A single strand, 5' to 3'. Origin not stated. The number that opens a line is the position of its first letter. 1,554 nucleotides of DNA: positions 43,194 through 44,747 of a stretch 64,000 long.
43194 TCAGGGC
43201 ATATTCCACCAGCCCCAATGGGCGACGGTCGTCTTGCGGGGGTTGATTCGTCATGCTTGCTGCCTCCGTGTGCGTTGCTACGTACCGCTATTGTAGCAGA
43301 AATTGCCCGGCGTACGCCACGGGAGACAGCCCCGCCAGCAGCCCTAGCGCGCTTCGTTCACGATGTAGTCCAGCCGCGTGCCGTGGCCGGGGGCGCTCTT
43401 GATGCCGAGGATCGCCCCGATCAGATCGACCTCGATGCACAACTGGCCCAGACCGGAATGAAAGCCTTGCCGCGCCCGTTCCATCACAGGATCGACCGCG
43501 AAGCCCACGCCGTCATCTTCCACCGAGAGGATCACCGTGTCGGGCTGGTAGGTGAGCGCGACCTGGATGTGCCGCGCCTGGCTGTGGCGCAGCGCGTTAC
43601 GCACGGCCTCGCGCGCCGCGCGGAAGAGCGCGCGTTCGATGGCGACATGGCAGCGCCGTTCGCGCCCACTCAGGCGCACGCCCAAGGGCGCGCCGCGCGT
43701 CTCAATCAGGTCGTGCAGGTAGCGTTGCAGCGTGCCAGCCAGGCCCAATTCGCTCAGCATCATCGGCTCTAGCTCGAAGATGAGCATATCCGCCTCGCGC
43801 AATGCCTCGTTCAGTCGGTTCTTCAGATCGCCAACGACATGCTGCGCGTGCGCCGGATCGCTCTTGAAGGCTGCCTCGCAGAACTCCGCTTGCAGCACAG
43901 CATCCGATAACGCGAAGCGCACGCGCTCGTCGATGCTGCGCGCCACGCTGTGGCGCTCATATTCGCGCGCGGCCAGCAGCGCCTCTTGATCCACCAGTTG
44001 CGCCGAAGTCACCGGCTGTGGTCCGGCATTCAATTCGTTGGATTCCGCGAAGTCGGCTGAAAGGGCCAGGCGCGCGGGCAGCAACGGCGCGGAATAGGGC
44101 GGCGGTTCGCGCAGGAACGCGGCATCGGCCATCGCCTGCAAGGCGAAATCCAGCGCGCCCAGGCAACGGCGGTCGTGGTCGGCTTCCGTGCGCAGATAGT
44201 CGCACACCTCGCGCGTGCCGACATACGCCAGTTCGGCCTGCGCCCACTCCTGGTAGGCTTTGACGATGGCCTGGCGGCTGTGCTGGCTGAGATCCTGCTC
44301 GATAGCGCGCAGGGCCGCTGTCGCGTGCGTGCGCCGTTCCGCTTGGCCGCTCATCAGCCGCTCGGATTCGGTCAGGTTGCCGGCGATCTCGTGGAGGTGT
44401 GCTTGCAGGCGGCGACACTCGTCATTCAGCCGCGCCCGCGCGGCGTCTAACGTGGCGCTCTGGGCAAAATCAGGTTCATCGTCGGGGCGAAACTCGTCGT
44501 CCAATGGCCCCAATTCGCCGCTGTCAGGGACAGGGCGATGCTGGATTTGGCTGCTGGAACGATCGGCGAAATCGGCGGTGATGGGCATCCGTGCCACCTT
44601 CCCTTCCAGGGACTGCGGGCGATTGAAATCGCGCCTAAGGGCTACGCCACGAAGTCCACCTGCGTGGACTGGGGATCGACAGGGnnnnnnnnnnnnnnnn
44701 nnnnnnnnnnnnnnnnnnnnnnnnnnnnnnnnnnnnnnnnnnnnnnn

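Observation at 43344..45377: Two-component pair directly upstream of flp in which the kinase H-box lacks the phospho-accepting histidine (H to D)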

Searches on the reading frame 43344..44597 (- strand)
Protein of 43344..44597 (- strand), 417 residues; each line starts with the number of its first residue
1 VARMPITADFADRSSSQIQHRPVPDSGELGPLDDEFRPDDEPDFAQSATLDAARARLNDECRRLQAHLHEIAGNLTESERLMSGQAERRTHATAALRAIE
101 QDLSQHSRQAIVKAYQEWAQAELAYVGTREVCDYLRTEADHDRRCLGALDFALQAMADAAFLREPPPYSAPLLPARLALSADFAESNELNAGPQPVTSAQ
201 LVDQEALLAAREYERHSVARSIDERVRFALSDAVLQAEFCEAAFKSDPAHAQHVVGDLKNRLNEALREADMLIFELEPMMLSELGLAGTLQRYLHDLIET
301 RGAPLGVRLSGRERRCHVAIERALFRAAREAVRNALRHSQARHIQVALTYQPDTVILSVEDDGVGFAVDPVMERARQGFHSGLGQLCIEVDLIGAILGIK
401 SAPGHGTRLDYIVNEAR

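Call 3: search_protein_families(library=pfam, proteins=[window:43344-44597:-], max_evalue=1)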
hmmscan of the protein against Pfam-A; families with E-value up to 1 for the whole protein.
window:43344-44597:- (417 aa): 9 families
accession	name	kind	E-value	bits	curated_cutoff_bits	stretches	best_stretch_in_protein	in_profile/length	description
PF02518.31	HATPase_c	-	1.9e-09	38.4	26.4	1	321-409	3-103/111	Histidine kinase-, DNA gyrase B-, and HSP90-like ATPase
PF13581.12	HATPase_c_2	-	9.7e-05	22.8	27.4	1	326-384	34-101/127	Histidine kinase-like ATPase domain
PF05384.16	DegS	-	0.016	15.1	27.6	1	58-143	26-111/159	Sensor protein DegS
PF08340.16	YicC-like_C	-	0.035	14.7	27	1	40-79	30-69/120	Endoribonuclease YicC-like, C-terminal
PF07730.19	HisKA_3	-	0.2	12.7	24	1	214-279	1-66/68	Histidine kinase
PF13589.12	HATPase_c_3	-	0.23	11.9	25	1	326-369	5-48/137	Histidine kinase-, DNA gyrase B-, and HSP90-like ATPase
PF07303.18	Occludin_ELL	-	0.25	12.6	31.2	0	62-141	25-91/101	Occludin homology domain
PF14706.11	Tnp_DNA_bind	-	0.48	10.6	24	1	98-125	23-50/58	Transposase DNA-binding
PF25366.1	RUFY4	-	0.54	11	27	1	200-272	17-88/90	RUFY4-like domain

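Call 6: search_solved_structures(query=window:43344-44597:-, max_evalue=1, show_alignments=4)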
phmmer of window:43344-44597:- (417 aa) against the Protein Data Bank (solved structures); distinct sequences matched with E-value up to 1: 10.
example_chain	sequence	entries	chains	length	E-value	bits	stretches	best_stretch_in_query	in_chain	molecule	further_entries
4gt8_A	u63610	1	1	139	1.5e-09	40.8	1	304-410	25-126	Sensor protein vraS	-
3zxq_A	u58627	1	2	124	0.0033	19.9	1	327-389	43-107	HYPOXIA SENSOR HISTIDINE KINASE RESPONSE REGULATOR DOST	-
3gie_A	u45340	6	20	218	0.012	18.1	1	212-364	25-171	Sensor histidine kinase desK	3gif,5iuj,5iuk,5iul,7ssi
3gig_A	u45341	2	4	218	0.028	16.9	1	213-364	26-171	Sensor histidine kinase desK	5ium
7ssj_A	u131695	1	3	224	0.031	16.8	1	213-364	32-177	Sensor histidine kinase DesK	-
3ehf_A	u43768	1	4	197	0.04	16.4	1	214-364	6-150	Sensor kinase (YocF protein)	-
3ehh_A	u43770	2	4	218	0.067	15.7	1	215-364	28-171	Sensor kinase (YocF protein)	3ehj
3ehg_A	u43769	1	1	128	0.16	14.4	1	321-364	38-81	Sensor kinase (YocF protein)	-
1ys3_A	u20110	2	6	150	0.52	12.7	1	305-409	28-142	Sensor-type histidine kinase prrB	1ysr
8sbm_A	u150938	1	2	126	0.72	12.2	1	326-367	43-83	GAF domain-containing protein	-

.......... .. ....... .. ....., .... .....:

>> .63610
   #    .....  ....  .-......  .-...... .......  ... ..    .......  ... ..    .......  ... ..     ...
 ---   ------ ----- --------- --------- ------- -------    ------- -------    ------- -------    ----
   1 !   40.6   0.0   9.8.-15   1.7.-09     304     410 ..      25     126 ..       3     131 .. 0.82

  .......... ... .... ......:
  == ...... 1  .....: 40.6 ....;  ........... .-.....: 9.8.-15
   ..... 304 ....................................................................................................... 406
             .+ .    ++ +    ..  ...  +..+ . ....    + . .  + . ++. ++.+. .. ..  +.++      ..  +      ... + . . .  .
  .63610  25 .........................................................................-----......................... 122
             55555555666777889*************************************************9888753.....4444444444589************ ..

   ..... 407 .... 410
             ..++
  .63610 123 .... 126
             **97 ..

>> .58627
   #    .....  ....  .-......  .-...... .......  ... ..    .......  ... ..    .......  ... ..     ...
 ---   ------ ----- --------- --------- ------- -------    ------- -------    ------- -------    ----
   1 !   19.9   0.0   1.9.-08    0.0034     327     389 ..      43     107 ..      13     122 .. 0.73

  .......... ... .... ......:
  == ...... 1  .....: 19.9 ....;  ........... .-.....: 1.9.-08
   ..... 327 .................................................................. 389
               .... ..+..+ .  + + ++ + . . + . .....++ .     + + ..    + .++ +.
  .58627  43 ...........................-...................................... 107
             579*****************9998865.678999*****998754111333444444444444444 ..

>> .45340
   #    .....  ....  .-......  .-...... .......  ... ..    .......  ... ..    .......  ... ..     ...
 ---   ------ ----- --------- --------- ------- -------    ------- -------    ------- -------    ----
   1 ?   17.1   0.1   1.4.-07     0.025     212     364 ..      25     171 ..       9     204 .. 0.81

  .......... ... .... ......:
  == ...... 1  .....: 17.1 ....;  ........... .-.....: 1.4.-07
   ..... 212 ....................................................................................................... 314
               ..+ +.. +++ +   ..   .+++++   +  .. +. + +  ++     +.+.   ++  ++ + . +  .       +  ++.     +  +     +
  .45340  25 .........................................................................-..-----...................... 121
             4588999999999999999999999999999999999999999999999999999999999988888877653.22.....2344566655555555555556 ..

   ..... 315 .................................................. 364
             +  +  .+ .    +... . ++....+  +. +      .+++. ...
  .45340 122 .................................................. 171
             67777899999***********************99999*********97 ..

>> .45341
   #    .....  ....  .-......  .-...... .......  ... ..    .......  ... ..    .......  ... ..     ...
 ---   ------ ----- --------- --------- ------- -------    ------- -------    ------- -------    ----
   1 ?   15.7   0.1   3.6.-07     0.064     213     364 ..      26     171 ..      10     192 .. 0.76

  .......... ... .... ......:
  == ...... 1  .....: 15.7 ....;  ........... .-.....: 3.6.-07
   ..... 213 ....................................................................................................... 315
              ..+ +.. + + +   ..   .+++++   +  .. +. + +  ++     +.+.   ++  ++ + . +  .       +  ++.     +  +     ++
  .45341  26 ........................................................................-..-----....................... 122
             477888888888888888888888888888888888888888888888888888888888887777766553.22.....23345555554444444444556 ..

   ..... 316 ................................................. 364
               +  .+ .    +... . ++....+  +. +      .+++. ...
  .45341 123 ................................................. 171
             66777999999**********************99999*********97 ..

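Call 7: find_homologous_proteins(query=window:43344-44597:-, max_evalue=0.001)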
Query window:43344-44597:- (417 aa): 164 proteins with E <= 0.001 among 8000 candidates; the best 120 are listed.
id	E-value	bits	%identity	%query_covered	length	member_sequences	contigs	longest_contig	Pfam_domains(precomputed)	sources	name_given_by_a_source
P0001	8.6e-246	833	93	99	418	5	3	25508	PF02518.32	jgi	jgi:signal transduction histidine kinase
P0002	4.1e-212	723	82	99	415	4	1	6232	PF02518.32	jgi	jgi:signal transduction histidine kinase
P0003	1.3e-210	718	81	99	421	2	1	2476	PF02518.32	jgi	jgi:signal transduction histidine kinase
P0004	1.4e-201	688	78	99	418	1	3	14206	PF02518.32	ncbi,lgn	-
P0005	6.0e-161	554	64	99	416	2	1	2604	PF02518.32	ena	-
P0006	3.2e-160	552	63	99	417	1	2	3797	PF02518.32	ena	-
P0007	3.3e-153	529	63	96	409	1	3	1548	PF02518.32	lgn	-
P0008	1.9e-141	490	61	97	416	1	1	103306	PF02518.32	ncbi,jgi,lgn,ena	jgi:two-component system sensor histidine kinase DegS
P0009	1.0e-139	484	58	99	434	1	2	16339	PF02518.32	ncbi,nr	ncbi:MAG: hypothetical protein H0X24_02815 [Ktedonobacterales bacterium]|nr:hypothetical protein [Kt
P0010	7.4e-134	465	58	99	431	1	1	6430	PF02518.32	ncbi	-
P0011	2.9e-133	463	58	99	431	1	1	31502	PF02518.32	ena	-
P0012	9.1e-125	435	73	54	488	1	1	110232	PF02518.32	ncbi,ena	-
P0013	2.4e-123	430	53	95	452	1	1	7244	PF02518.32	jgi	jgi:signal transduction histidine kinase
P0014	4.3e-99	350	48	99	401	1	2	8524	PF13581.13,PF02518.32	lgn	-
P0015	4.5e-98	347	50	94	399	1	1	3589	PF13581.13,PF02518.32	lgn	-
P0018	9.9e-58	214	36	97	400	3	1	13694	PF02518.32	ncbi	-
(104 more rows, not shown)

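Call 11: find_encoding_contigs(protein=P0008, flank=8000, max_places=2)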
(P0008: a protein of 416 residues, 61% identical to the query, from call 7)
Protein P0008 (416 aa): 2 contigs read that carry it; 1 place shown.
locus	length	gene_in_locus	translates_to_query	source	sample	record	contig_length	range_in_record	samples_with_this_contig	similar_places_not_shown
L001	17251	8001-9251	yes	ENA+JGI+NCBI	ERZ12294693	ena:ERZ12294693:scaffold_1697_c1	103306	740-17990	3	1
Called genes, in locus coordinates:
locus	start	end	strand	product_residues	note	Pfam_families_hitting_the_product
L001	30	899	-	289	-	-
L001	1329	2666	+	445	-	-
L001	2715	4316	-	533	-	PF01943:Polysacc_synt (weak)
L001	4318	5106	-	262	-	PF07760:DUF1616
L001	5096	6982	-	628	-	-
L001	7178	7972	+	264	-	PF00072:Response_reg, PF00196:GerE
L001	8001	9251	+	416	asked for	PF02518:HATPase_c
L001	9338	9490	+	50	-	-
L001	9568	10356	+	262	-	-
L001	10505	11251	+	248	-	PF13643:DUF4145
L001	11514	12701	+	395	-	PF00072:Response_reg, PF00142:Fer4_NifH (faint), PF06564:CBP_BcsQ (weak), PF10609:ParA, PF13614:AAA_31, PF01656:CbiA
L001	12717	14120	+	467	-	PF00437:T2SSE, PF27713:UCP018868 (weak)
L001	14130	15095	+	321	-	PF00482:T2SSF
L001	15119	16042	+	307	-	PF00482:T2SSF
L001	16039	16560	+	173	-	PF07811:TadE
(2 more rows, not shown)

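Call 12: find_encoding_contigs(protein=P0018, flank=8000, max_places=2)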
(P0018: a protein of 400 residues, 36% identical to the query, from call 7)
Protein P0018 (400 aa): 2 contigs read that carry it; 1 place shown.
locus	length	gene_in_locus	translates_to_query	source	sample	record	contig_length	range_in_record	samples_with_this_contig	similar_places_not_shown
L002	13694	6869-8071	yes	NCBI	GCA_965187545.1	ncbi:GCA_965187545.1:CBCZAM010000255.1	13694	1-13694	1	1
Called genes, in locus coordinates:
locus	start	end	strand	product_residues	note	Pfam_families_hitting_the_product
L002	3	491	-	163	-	?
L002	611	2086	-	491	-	PF09594:GT87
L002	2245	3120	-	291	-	PF00561:Abhydrolase_1 (weak), PF12146:Hydrolase_4, PF12697:Abhydrolase_6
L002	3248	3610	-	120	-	-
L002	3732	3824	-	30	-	-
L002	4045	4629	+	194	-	PF00025:Arf (weak)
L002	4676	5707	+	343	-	PF01791:DeoC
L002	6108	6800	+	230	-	PF00072:Response_reg, PF00196:GerE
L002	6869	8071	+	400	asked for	PF02518:HATPase_c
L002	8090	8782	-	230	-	PF00072:Response_reg, PF00196:GerE, PF08281:Sigma70_r4_2 (weak)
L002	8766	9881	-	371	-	PF00672:HAMP (weak), PF07730:HisKA_3, PF13581:HATPase_c_2, PF02518:HATPase_c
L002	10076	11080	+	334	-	PF04972:BON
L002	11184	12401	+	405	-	PF01476:LysM (weak), PF01551:Peptidase_M23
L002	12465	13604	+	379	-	PF01476:LysM, PF01551:Peptidase_M23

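Call 13: find_encoding_contigs(protein=P0012, flank=8000, max_places=2)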
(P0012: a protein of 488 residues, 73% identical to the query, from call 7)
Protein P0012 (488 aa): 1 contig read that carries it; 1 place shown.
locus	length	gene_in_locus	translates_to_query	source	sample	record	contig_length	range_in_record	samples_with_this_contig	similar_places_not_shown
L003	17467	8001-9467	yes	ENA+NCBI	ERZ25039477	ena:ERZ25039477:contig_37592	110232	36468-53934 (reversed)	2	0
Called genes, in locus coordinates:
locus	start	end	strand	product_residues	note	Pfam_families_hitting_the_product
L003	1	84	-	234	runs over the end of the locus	PF02811:PHP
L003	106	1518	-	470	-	PF00070:Pyr_redox (faint), PF00890:FAD_binding_2 (weak), PF01266:DAO (weak), PF01593:Amino_oxidase, PF03486:HI0933_like (faint), PF07992:Pyr_redox_2 (faint), PF12831:FAD_oxidored (weak), PF13450:NAD_binding_8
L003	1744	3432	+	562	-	PF00890:FAD_binding_2, PF01266:DAO (weak), PF07992:Pyr_redox_2 (faint), PF02910:Succ_DH_flav_C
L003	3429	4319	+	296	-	PF02749:QRPTase_N, PF01729:QRPTase_C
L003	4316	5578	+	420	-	PF02445:NadA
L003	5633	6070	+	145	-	-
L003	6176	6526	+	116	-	PF06155:GBBH-like_N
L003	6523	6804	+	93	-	PF02700:PurS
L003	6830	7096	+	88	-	-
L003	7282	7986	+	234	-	PF00072:Response_reg, PF00196:GerE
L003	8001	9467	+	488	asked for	PF02518:HATPase_c (weak)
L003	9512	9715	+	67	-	-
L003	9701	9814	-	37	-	-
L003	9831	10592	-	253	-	PF01128:IspD, PF12804:NTP_transf_3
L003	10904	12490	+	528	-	PF01590:GAF (weak), PF13185:GAF_2, PF13492:GAF_3, PF00512:HisKA, PF02518:HATPase_c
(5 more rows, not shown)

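Call 14: find_encoding_contigs(protein=P0014, flank=8000, max_places=2)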
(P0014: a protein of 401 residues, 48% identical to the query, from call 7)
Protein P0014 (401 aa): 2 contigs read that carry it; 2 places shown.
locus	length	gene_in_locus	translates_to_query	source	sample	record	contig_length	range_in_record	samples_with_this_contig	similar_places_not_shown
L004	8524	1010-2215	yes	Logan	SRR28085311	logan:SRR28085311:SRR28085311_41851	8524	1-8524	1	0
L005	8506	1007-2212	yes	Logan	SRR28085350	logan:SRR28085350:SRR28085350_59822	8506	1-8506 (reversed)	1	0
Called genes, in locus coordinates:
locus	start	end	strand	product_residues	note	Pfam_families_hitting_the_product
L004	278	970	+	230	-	PF00072:Response_reg, PF00196:GerE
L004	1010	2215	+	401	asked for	PF13581:HATPase_c_2 (faint), PF02518:HATPase_c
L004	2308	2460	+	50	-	-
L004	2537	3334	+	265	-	-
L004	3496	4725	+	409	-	PF00072:Response_reg, PF01656:CbiA, PF06564:CBP_BcsQ, PF10609:ParA, PF13614:AAA_31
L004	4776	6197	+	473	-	PF00437:T2SSE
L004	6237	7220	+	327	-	PF00482:T2SSF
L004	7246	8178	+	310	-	PF00482:T2SSF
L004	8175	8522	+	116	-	?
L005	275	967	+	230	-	PF00072:Response_reg, PF00196:GerE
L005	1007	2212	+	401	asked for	PF13581:HATPase_c_2 (faint), PF02518:HATPase_c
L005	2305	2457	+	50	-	-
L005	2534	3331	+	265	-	-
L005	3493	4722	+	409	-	PF00072:Response_reg, PF01656:CbiA, PF06564:CBP_BcsQ, PF10609:ParA, PF13614:AAA_31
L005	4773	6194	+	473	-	PF00437:T2SSE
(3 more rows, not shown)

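Call 15: find_encoding_contigs(protein=P0009, flank=8000, max_places=2)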
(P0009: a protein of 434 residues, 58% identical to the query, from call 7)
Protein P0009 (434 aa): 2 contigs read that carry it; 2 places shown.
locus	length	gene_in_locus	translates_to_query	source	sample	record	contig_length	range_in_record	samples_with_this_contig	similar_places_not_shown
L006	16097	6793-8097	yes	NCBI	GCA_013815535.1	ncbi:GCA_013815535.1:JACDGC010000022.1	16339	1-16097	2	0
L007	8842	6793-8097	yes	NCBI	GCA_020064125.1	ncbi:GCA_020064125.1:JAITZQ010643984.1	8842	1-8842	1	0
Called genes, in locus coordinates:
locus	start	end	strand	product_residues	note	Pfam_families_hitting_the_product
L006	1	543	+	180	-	?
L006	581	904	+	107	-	PF14542:Acetyltransf_CG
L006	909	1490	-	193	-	-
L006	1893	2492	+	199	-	-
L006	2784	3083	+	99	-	-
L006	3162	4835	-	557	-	PF00133:tRNA-synt_1, PF01406:tRNA-synt_1e (faint), PF09334:tRNA-synt_1g, PF19303:Anticodon_3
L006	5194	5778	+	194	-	PF00025:Arf (faint)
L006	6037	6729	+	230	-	PF00072:Response_reg, PF00196:GerE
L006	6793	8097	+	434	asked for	PF02518:HATPase_c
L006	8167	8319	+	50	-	-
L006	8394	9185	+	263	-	-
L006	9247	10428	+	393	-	PF00072:Response_reg, PF06564:CBP_BcsQ (weak), PF10609:ParA (faint), PF13614:AAA_31 (faint), PF01656:CbiA (faint)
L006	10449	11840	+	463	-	PF00437:T2SSE, PF27713:UCP018868 (faint)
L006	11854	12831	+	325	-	PF00482:T2SSF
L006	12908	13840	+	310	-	PF00482:T2SSF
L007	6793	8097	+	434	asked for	PF02518:HATPase_c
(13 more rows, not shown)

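Call 16: find_encoding_contigs(protein=P0011, flank=8000, max_places=2)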
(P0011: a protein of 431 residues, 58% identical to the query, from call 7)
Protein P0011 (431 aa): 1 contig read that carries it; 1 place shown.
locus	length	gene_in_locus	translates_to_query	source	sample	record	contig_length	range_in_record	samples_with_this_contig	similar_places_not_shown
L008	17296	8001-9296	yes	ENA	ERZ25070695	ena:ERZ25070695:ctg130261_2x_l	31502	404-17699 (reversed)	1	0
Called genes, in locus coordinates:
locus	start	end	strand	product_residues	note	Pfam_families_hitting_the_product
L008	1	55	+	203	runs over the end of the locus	-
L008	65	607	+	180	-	-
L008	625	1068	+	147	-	-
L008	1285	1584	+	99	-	-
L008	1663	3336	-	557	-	PF00133:tRNA-synt_1, PF01406:tRNA-synt_1e (faint), PF09334:tRNA-synt_1g, PF19303:Anticodon_3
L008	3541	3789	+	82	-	-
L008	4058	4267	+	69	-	-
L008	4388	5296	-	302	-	PF02498:Bro-N (weak)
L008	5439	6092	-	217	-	PF07681:DoxX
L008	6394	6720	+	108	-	-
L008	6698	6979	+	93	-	-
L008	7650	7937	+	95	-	PF00196:GerE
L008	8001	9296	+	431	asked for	PF02518:HATPase_c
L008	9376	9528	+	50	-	-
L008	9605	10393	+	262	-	-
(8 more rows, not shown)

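Call 19: find_related_loci(query=A1, collection=genome_contigs, flank=6000)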
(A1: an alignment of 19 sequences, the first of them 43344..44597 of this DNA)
Query A1 (417 aa) in genome_contigs; peptide patterns used: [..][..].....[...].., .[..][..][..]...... (x = any residue, [..] = any of these).
600 stretches matched a pattern (row limit reached: there are more); 447 encode a relative of the query (tblastn E <= 1e-3); the best 80 are kept; 80 distinct loci.
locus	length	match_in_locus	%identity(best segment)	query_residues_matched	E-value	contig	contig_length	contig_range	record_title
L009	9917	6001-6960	28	65-409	7e-35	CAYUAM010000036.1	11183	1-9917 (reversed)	MAG TPA_asm: uncultured Anaerolineales bacterium isolate binchicken_co376_259 genome assembly, contig: NODE_6723_length_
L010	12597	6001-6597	35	208-410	2e-26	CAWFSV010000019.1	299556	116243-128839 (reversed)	MAG: uncultured Chloroflexia bacterium isolate MFD00709.bin.2.50 genome assembly, contig: contig_53077, whole genome sho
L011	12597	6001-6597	34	208-410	2e-25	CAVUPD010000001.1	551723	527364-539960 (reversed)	MAG: uncultured Chloroflexia bacterium isolate MFD05942.bin.2.115 genome assembly, contig: contig_10089, whole genome sh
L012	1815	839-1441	34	206-410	2e-25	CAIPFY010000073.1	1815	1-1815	MAG: uncultured Chloroflexi bacterium isolate Loclat_bin-07687 genome assembly, contig: bin-07687:073/464, whole genome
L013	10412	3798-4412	37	204-413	2e-24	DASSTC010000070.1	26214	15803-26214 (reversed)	MAG TPA_asm: Candidatus Limnocylindria bacterium isolate SMAG_U531 k141_1268977, whole genome shotgun sequence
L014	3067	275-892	31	207-413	2e-24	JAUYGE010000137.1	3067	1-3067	MAG: Dehalococcoidia bacterium isolate C24_concoct.bin.111_sub C24_k141_487584, whole genome shotgun sequence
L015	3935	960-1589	33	207-417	7e-24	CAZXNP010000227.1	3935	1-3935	MAG TPA_asm: uncultured Anaerolineales bacterium isolate binchicken_co275_228 genome assembly, contig: NODE_47398_length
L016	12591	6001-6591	33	207-407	4e-22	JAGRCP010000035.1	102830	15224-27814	MAG: Caldilineaceae bacterium isolate HKST-UBA29 2010_42199, whole genome shotgun sequence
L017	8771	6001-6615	33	207-413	6e-22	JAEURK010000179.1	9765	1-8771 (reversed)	MAG: Anaerolineales bacterium isolate new MAG-275 k141_2197995, whole genome shotgun sequence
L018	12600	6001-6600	33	209-409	9e-22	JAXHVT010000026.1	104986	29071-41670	MAG: Actinomycetota bacterium isolate MAG84_tar_biofilm MAG84_26, whole genome shotgun sequence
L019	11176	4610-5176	36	207-409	2e-21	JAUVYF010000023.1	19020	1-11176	MAG: Candidatus Bipolaricaulota bacterium isolate CSMAG_1235 CSMAG_1235_k141_430508_length_19020_cov_19.6005, whole geno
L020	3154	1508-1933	41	276-417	2e-21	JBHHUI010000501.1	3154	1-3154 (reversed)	MAG: Anaerolineales bacterium isolate S.6.sp1_bin.28 NODE_7618_length_3154_cov_4.417554, whole genome shotgun sequence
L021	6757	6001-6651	30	207-413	1e-20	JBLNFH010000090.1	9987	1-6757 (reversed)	MAG: Deltaproteobacteria bacterium isolate MAG51 PRJNA385547_bin29_renamed_89, whole genome shotgun sequence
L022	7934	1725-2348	36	196-409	1e-20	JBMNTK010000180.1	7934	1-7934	MAG: Anaerolineae bacterium isolate SBF912SR1HQ0001 scaffold_31908_c1, whole genome shotgun sequence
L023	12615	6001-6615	30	207-413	4e-20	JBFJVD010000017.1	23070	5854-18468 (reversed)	MAG: Anaerolineales bacterium isolate Mix_sand19.2022.05.D.79 k141_2419211_length_23070_cov_10.0232, whole genome shotgu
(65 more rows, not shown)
